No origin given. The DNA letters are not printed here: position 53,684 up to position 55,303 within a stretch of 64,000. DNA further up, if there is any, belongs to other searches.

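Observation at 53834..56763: Tandem duplicated octaheme cytochromes with a heme-free N-terminal domain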

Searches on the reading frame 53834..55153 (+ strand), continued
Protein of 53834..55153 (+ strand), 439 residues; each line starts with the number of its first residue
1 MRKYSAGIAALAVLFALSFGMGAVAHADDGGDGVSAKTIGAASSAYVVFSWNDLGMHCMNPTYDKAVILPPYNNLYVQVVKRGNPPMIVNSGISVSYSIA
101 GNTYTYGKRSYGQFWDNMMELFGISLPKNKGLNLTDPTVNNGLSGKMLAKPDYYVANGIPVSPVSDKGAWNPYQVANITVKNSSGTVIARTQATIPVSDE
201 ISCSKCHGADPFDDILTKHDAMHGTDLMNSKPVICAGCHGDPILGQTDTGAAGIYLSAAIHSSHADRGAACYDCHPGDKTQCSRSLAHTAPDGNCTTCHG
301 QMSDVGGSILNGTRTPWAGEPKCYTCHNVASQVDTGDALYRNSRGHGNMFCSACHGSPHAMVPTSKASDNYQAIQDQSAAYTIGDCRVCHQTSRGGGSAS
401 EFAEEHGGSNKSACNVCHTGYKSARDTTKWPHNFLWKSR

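Call 73: search_protein_families(library=pfam, proteins=[L077:6053-6961:-, L077:6958-7959:-, L077:9313-12303:-], max_evalue=0.001)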
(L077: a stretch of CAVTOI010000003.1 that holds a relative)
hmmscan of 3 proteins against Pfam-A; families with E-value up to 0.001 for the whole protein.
L077:6053-6961:- (302 aa): 2 families
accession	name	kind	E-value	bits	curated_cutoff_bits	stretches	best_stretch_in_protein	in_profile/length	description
PF04015.17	DUF362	-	1.9e-05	25.2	24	1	146-248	97-199/200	Domain of unknown function (DUF362)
PF10518.14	TAT_signal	-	0.00069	19.9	22.7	1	6-24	2-20/21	TAT (twin-arginine translocation) pathway signal sequence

L077:6958-7959:- (333 aa): 1 family
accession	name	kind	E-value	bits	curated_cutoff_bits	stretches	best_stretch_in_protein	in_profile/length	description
PF20244.3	DUF6599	-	7.5e-31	107.6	27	1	64-256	4-185/186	Family of unknown function (DUF6599)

L077:9313-12303:- (996 aa): 3 families
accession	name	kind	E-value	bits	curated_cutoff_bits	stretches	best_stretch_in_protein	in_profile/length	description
PF13607.11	Succ_CoA_lig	-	4.2e-34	117.7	27.4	1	649-780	4-134/138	Succinyl-CoA ligase like flavodoxin domain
PF13549.11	ATP-grasp_5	-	3.9e-30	105.3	27.6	1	219-466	2-217/221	ATP-grasp domain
PF13380.12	CoA_binding_2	-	4.8e-09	37.1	22.8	1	493-603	2-97/116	CoA binding domain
